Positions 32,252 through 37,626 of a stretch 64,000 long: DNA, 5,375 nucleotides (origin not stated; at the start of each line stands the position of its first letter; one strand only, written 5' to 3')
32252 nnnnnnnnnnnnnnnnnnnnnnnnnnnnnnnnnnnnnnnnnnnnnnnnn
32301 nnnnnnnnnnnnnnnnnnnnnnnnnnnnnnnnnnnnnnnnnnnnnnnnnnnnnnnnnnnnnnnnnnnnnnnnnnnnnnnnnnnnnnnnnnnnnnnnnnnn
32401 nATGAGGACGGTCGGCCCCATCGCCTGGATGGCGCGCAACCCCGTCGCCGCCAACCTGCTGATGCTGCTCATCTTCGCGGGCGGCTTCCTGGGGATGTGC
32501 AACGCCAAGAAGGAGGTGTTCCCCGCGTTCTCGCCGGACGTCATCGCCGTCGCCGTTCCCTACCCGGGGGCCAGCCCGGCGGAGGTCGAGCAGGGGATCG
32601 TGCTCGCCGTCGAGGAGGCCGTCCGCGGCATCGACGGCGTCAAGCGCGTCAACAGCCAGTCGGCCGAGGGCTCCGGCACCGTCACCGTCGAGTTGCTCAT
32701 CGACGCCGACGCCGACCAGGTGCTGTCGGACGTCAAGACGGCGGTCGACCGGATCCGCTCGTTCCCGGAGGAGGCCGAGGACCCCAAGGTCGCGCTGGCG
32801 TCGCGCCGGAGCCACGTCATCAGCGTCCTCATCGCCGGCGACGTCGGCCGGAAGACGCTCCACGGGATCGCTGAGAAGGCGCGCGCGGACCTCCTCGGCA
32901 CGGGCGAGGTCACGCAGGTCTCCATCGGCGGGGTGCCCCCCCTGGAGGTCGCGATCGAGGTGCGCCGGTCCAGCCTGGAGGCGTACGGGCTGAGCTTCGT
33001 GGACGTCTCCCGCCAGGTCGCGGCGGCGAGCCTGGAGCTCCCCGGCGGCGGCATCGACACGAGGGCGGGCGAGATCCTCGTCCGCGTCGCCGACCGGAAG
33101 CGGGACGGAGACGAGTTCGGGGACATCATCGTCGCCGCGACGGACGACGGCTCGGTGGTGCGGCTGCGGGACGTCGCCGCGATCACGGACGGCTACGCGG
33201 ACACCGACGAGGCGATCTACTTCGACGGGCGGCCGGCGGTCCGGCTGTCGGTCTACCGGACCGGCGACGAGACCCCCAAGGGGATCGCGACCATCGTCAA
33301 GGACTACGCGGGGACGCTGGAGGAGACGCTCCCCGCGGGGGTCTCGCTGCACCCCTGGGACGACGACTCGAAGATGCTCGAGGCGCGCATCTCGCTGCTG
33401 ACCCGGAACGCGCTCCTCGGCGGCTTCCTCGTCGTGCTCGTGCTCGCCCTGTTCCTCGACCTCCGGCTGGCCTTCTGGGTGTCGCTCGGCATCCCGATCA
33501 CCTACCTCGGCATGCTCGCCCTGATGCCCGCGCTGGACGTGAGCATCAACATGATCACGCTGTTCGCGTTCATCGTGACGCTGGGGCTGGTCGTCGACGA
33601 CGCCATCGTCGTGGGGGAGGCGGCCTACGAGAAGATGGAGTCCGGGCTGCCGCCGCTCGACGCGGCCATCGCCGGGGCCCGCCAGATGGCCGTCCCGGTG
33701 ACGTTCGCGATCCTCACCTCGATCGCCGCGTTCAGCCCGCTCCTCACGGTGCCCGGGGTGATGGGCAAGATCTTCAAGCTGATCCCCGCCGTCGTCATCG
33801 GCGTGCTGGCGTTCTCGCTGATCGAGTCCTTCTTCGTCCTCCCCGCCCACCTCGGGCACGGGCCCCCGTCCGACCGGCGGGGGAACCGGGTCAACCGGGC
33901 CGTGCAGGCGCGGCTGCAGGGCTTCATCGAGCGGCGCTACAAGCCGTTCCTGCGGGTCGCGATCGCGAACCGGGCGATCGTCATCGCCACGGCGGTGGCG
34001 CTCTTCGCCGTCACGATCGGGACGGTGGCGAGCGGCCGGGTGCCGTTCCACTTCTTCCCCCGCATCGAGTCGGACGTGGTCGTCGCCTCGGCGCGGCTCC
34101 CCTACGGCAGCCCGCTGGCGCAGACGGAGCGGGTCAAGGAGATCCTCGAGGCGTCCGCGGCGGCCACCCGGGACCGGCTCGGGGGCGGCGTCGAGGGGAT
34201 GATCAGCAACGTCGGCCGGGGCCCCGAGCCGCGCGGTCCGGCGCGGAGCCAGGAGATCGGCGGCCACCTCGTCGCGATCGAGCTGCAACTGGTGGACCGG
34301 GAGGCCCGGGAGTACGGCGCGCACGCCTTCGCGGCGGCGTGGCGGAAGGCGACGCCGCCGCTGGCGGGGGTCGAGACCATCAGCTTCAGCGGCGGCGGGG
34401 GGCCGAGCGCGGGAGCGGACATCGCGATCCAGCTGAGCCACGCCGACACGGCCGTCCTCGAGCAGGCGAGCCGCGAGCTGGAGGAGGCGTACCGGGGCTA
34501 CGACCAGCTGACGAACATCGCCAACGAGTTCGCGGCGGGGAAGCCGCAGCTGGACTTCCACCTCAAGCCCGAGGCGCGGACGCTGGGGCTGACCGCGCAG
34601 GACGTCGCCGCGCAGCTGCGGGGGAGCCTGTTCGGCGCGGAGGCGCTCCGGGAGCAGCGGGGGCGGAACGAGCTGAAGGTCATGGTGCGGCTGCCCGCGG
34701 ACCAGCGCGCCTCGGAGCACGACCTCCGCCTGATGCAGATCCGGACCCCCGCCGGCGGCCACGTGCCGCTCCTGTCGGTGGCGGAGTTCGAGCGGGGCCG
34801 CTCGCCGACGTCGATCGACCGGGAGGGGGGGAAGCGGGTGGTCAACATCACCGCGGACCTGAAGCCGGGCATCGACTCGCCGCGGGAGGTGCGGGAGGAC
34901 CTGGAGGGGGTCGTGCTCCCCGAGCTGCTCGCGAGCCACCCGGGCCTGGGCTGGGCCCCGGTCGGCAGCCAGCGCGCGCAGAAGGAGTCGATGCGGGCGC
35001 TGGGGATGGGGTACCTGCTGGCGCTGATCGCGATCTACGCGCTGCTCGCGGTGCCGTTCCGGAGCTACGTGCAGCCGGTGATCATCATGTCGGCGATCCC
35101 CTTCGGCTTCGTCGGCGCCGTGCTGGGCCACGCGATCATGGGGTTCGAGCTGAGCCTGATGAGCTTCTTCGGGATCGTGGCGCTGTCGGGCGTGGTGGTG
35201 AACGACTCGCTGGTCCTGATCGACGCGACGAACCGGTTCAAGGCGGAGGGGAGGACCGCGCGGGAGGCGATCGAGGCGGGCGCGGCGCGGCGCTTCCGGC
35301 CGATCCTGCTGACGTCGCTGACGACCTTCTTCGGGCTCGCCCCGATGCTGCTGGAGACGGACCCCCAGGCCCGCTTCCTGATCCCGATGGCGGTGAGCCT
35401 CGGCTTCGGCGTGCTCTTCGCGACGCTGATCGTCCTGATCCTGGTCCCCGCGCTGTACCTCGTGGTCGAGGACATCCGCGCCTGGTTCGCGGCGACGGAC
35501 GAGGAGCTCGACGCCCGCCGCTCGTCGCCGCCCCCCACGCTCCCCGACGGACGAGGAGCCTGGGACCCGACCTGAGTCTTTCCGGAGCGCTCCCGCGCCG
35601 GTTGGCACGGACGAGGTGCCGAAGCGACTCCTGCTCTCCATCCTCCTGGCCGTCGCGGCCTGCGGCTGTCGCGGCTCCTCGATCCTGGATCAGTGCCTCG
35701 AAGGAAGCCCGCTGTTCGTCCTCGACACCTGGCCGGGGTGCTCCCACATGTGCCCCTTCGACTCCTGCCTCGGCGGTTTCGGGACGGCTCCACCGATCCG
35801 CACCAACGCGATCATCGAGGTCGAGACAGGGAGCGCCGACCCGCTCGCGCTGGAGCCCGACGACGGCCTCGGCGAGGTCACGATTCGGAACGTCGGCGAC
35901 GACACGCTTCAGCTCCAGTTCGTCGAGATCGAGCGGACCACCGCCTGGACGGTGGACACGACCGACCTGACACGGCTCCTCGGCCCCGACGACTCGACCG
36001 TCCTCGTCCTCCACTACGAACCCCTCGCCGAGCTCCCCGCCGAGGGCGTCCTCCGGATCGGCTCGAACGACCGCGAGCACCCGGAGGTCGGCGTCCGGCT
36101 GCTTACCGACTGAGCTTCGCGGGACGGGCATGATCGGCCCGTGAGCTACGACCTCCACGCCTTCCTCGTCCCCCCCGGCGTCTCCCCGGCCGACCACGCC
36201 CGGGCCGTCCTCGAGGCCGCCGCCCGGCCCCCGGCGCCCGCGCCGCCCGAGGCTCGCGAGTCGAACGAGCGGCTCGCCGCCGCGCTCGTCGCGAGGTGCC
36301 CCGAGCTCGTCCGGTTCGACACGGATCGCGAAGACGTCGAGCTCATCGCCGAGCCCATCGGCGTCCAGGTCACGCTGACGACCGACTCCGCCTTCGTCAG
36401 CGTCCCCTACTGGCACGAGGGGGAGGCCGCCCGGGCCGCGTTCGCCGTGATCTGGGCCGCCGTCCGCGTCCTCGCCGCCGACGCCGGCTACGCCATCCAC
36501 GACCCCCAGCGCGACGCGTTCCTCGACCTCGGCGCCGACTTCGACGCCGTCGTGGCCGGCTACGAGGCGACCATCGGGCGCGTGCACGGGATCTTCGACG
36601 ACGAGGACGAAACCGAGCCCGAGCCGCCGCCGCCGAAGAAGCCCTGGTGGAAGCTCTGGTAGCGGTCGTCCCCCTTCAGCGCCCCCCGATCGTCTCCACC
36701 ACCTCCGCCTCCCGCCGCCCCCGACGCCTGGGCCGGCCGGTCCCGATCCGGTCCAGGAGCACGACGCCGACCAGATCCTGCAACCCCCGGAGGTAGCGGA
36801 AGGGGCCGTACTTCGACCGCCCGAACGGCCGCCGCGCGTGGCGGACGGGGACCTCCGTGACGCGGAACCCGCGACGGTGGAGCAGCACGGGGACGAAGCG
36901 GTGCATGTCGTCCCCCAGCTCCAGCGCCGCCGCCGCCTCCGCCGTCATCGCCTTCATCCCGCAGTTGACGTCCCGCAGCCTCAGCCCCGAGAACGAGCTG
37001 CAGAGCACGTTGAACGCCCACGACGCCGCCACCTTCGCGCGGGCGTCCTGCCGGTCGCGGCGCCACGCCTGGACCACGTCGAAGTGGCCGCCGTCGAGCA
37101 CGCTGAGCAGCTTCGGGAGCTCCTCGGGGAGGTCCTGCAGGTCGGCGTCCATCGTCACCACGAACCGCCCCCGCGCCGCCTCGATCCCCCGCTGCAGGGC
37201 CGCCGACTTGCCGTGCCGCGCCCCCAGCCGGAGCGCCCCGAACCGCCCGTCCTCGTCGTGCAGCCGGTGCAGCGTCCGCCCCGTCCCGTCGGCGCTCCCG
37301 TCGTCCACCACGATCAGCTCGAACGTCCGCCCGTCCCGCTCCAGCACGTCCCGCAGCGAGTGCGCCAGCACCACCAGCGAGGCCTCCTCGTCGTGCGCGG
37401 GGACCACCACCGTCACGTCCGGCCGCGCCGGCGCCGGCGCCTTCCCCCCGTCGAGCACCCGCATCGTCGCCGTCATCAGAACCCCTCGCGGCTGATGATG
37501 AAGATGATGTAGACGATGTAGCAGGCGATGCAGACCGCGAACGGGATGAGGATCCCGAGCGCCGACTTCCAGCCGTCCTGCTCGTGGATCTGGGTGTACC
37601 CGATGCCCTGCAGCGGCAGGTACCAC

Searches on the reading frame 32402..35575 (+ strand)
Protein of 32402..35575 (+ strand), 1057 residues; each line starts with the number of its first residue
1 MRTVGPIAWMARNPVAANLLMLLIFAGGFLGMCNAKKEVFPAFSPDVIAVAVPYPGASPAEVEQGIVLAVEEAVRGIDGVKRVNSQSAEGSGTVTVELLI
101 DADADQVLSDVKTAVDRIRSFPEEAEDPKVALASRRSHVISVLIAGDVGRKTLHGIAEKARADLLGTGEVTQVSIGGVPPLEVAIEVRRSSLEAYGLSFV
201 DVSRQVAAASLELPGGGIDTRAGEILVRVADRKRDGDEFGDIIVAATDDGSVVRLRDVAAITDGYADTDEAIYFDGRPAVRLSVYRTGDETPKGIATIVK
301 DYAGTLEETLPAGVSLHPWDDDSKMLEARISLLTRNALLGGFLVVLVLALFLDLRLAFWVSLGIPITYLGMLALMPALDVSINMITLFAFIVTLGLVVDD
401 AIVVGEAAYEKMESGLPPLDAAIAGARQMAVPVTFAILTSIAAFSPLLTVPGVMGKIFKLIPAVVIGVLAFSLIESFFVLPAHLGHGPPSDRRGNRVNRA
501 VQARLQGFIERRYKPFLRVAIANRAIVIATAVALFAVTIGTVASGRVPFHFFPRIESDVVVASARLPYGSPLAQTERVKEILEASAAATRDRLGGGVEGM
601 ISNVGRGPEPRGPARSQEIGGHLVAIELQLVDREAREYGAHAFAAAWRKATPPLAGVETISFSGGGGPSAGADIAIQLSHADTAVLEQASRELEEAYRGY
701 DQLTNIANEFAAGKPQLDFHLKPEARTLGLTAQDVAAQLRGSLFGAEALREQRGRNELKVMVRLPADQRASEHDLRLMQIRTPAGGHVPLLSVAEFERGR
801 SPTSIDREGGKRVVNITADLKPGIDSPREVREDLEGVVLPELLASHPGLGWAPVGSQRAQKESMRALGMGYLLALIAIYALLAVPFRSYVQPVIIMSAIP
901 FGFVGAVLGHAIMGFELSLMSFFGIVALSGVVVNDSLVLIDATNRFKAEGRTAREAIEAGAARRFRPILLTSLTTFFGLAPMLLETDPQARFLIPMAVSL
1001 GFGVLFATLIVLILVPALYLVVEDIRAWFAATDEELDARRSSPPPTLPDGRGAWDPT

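Call 114: search_protein_families(library=pfam, proteins=[window:32402-35575:+], max_evalue=0.001)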
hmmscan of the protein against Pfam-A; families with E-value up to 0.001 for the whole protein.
window:32402-35575:+ (1057 aa): 3 families
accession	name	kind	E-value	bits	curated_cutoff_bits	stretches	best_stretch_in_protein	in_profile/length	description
PF00873.25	ACR_tran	-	1.1e-161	540.3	28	1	12-1022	7-1020/1021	AcrB/AcrD/AcrF family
PF02355.23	SecD_SecF_C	-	1.1e-05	25.4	20.5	1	862-1008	28-176/189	Protein export membrane protein SecD/SecF, C-terminal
PF03176.21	MMPL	-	0.00013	21.4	20.5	1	861-1030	139-309/333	MMPL family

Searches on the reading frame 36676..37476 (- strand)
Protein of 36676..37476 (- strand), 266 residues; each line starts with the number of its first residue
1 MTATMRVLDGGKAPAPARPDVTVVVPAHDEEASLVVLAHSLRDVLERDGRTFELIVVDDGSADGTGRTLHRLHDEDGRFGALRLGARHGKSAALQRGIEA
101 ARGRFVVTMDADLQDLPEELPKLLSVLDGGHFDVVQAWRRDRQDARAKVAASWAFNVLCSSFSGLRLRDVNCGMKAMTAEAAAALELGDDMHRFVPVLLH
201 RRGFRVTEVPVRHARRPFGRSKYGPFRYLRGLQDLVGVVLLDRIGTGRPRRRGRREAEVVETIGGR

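Call 70: search_protein_families(library=pfam, proteins=[window:36676-37476:-], max_evalue=0.001)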
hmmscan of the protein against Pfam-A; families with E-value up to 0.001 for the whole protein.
window:36676-37476:- (266 aa): 2 families
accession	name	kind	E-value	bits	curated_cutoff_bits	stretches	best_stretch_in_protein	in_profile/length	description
PF00535.33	Glycos_transf_2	-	1.3e-28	100.5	23.3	1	22-153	1-129/168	Glycosyl transferase family 2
PF13641.12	Glyco_tranf_2_3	-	4.8e-08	33.7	27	1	19-184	1-146/230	Glycosyltransferase like family 2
